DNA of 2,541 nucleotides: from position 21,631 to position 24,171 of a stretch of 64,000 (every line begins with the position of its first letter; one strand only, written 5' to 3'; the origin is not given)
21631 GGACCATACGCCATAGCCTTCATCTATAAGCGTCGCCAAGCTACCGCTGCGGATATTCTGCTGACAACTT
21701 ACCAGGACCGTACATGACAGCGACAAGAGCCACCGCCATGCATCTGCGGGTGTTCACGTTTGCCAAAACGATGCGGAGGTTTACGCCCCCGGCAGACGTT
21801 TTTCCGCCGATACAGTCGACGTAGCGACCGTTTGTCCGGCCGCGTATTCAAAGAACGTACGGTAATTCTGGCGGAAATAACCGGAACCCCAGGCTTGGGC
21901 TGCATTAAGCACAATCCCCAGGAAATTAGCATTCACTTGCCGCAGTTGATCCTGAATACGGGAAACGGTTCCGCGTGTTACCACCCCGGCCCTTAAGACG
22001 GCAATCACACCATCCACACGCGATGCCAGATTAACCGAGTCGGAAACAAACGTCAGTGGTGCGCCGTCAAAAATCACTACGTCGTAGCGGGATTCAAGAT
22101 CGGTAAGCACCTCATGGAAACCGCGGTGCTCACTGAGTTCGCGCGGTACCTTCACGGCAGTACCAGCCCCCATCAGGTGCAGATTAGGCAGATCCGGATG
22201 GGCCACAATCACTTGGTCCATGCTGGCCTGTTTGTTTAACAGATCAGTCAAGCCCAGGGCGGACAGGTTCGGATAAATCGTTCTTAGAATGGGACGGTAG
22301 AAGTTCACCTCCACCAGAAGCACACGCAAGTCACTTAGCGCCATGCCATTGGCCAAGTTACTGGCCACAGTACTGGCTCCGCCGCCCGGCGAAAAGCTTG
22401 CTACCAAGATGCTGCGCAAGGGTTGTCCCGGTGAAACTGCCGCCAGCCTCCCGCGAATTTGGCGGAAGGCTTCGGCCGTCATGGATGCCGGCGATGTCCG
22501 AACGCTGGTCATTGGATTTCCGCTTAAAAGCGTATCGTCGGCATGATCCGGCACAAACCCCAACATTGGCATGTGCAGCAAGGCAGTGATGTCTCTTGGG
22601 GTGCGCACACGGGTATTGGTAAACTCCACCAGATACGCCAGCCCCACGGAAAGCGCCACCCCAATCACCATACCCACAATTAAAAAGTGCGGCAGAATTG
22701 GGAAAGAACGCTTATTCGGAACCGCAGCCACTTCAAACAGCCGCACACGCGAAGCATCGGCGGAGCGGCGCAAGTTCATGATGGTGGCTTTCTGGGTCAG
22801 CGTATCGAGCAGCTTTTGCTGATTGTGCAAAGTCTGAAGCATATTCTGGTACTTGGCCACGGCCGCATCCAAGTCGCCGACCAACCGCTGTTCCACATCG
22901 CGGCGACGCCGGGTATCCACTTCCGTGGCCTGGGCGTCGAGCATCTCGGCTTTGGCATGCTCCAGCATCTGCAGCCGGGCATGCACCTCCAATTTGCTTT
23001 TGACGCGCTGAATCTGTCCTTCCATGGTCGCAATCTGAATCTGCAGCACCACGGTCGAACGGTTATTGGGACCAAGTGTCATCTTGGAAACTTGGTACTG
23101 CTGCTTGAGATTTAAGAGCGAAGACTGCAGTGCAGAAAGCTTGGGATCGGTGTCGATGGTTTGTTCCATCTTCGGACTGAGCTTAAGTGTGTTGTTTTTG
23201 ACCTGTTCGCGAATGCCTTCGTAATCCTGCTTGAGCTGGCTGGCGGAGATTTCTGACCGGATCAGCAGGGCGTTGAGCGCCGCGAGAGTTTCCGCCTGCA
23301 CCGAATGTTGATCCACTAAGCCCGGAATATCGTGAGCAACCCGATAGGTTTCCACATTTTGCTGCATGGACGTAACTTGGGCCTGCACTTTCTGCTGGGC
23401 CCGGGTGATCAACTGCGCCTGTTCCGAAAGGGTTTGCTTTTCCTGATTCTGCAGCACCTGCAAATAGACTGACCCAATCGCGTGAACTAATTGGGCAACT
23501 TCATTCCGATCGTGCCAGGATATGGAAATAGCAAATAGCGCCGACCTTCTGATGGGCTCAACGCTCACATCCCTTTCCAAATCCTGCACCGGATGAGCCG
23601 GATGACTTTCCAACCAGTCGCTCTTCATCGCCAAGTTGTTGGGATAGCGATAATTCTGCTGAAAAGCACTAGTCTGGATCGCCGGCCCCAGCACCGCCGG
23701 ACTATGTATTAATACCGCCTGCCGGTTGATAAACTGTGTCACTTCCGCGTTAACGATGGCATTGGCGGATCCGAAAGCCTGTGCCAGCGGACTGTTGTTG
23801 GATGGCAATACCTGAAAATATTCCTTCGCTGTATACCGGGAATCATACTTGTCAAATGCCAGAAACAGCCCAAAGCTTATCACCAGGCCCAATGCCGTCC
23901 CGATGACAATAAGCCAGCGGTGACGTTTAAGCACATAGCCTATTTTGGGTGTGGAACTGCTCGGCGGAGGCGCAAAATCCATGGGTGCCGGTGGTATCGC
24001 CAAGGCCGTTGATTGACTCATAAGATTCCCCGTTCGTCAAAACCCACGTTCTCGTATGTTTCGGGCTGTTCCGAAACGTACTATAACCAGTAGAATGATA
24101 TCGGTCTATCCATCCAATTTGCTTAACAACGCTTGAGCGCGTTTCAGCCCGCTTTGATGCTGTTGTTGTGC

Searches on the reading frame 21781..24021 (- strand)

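Call 74: search_protein_families(library=pfam, proteins=[window:21781-24021:-], max_evalue=0.001)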
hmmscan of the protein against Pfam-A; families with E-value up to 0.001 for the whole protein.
window:21781-24021:- (746 aa): 1 family
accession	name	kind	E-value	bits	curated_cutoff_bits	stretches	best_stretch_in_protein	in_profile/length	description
PF13614.12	AAA_31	-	5e-07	30.3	27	1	538-691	4-162/177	AAA domain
